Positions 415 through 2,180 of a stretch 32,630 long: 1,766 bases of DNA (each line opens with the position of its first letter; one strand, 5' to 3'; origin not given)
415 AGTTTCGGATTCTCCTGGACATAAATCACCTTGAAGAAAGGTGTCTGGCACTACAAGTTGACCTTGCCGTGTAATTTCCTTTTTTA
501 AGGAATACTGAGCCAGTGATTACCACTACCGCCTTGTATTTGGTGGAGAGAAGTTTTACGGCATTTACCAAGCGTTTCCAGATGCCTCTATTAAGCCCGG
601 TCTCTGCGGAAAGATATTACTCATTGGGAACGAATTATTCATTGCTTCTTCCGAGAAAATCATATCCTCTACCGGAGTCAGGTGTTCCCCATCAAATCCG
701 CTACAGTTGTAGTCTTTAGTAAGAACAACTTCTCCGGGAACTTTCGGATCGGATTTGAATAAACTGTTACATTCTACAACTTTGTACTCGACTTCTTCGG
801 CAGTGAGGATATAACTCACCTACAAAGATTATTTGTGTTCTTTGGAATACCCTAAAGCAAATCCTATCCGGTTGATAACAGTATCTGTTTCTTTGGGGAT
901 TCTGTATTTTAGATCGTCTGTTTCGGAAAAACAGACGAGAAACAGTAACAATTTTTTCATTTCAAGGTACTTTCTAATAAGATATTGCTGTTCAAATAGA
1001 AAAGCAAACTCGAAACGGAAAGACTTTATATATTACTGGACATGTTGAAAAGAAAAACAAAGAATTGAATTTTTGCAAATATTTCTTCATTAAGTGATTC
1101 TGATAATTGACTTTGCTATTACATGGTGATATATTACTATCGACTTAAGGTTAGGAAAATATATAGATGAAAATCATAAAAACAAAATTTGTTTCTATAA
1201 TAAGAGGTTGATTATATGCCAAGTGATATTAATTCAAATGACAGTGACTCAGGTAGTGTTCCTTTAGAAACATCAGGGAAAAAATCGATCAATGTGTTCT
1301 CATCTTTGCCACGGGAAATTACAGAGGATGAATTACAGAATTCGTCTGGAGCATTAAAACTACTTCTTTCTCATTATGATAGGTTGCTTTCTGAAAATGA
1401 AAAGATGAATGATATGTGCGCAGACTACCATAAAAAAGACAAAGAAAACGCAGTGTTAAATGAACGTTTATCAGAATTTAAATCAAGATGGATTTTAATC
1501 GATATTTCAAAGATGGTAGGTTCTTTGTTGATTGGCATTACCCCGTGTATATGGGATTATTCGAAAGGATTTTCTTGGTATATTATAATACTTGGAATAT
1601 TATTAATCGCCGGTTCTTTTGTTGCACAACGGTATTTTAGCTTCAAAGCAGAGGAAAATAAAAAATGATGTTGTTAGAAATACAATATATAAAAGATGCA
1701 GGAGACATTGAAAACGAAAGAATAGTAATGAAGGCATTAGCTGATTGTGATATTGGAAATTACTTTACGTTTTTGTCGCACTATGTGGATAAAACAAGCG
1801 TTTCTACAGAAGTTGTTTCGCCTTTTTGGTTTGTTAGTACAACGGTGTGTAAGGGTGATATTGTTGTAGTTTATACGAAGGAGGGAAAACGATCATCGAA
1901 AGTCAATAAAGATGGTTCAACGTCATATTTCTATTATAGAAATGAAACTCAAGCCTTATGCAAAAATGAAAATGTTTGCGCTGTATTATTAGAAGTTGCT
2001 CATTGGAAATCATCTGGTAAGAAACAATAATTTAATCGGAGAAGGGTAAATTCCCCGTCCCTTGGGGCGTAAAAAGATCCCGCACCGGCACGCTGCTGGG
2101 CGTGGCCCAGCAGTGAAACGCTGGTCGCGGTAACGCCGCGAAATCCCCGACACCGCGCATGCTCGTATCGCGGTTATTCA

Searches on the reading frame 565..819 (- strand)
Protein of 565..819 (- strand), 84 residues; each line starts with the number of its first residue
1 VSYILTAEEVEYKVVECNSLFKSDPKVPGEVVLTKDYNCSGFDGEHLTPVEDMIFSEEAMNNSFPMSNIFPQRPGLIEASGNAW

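Call 14: search_protein_families(library=pfam, proteins=[window:565-819:-], max_evalue=0.1)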
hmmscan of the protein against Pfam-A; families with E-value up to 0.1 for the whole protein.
window:565-819:- (84 aa): 1 family
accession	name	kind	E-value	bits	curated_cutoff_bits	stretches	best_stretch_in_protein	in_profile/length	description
PF01223.29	Endonuclease_NS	-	2.6e-11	44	23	1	3-75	40-114/223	DNA/RNA non-specific endonuclease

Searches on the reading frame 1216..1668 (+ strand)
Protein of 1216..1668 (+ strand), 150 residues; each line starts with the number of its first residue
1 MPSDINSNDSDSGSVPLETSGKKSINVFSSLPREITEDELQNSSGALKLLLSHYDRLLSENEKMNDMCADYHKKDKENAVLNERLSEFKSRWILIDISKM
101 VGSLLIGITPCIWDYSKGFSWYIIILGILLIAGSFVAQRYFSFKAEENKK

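Call 14: search_protein_families(library=pfam, proteins=[window:1216-1668:+], max_evalue=0.1)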
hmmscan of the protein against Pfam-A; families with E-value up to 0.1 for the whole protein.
window:1216-1668:+ (150 aa): 2 families
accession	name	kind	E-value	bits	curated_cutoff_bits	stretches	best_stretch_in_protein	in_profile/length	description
PF11398.14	DUF2813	-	0.041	13.7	21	1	17-104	179-270/372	Protein of unknown function (DUF2813)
PF06011.17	TRP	-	0.044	13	28.5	1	78-144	180-250/426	Transient receptor potential (TRP) ion channel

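Call 86: search_protein_families(library=padloc, proteins=[window:1216-1668:+], max_evalue=0.001)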
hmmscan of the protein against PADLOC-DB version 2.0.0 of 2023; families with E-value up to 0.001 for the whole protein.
window:1216-1668:+ (150 aa): 0 families

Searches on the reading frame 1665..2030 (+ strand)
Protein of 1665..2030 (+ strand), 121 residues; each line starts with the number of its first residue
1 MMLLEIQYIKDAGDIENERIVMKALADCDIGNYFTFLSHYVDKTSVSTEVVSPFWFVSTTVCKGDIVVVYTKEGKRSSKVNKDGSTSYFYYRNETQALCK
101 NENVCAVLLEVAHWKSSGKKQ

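Call 14: search_protein_families(library=pfam, proteins=[window:1665-2030:+], max_evalue=0.1)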
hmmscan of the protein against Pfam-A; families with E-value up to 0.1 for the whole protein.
window:1665-2030:+ (121 aa): 0 families

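Call 20: find_related_loci(query=window:1665-2030:+, collection=viral_contigs, flank=5000)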
Query window:1665-2030:+ (121 aa) in viral_contigs; peptide patterns used: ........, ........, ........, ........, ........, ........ (x = any residue, [..] = any of these).
17 stretches matched a pattern, but none encodes a relative of the query by tblastn (E <= 1e-3).

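Call 21: find_encoding_contigs(protein=window:1665-2030:+, flank=6000, max_places=10)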
Protein window:1665-2030:+ (121 aa): 1 contig read that carries it; 1 place shown.
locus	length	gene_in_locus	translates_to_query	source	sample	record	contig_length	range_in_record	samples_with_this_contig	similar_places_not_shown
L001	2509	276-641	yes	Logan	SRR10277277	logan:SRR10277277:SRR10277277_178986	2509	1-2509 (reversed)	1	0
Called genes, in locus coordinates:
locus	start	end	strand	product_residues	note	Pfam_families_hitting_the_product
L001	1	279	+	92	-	?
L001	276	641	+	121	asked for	-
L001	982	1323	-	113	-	-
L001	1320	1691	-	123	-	PF18143:HAD_SAK_2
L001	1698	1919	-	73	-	-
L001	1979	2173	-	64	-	-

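Call 24: find_homologous_proteins(query=window:1665-2030:+, max_evalue=0.001)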
Query window:1665-2030:+ (121 aa): 4 proteins with E <= 0.001 among 5 candidates.
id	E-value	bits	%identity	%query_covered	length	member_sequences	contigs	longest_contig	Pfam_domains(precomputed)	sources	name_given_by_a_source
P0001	2.6e-75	268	100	100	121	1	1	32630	-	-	-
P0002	1.2e-44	169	62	99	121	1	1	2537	-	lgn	-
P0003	2.9e-42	162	59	90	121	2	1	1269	-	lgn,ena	-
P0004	1.4e-14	72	36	88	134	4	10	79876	-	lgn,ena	-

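Call 25: find_encoding_contigs(protein=P0002, flank=6000)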
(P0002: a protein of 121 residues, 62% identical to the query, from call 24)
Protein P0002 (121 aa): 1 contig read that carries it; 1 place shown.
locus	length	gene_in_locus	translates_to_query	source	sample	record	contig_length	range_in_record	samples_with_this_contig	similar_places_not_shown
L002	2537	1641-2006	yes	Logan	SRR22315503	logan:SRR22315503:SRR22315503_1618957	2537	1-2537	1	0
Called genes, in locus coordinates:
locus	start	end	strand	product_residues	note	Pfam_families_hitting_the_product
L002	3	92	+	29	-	?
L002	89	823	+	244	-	PF01026:TatD_DNase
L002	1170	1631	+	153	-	-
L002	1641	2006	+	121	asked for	-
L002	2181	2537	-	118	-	?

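Call 26: find_encoding_contigs(protein=P0003, flank=6000)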
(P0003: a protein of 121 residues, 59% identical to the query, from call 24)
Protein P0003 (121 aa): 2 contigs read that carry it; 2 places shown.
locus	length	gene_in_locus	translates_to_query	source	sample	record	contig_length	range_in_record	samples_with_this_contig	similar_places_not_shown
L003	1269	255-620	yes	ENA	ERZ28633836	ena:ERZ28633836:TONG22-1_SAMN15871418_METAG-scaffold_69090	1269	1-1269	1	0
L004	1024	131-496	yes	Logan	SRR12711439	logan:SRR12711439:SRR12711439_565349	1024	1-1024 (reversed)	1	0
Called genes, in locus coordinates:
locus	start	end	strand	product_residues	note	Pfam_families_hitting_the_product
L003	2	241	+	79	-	?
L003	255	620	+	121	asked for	-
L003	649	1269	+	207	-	?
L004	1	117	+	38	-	?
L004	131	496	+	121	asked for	-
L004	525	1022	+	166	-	?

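Call 27: find_encoding_contigs(protein=P0004, flank=8000, max_places=10)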
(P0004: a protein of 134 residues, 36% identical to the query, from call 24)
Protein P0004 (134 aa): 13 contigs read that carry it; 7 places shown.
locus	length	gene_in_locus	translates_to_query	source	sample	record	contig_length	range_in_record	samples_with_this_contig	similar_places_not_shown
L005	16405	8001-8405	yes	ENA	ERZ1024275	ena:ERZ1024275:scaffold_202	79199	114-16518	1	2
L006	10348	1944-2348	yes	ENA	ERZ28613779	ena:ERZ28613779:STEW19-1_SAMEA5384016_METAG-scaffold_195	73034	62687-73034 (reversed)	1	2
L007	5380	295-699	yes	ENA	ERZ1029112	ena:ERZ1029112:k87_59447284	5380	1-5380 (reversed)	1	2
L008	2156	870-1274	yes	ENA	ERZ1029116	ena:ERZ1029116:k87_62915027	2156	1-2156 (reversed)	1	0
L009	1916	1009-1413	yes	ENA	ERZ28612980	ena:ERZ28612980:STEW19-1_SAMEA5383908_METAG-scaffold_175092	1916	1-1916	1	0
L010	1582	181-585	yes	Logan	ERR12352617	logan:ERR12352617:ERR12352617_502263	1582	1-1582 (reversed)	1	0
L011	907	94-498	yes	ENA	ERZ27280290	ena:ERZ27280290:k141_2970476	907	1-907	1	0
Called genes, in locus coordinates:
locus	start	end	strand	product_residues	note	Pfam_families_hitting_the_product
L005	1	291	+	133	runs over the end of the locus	?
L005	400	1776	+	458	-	PF13676:TIR_2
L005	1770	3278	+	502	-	-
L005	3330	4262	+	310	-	PF07885:Ion_trans_2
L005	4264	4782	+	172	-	-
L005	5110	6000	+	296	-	-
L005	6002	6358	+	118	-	-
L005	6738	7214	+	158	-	PF13366:PDDEXK_3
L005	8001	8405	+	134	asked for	-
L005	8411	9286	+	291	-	-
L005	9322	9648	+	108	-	-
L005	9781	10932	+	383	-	PF03235:GmrSD_N (weak)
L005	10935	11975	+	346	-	-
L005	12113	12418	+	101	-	-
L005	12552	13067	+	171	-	PF03721:UDPG_MGDP_dh_N (weak)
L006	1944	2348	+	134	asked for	-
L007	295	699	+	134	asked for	-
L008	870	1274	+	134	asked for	-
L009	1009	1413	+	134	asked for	-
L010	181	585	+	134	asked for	-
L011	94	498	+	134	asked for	-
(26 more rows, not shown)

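Call 86: search_protein_families(library=padloc, proteins=[window:1665-2030:+], max_evalue=0.001)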
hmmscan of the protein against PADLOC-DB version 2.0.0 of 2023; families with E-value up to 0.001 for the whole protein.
window:1665-2030:+ (121 aa): 0 families
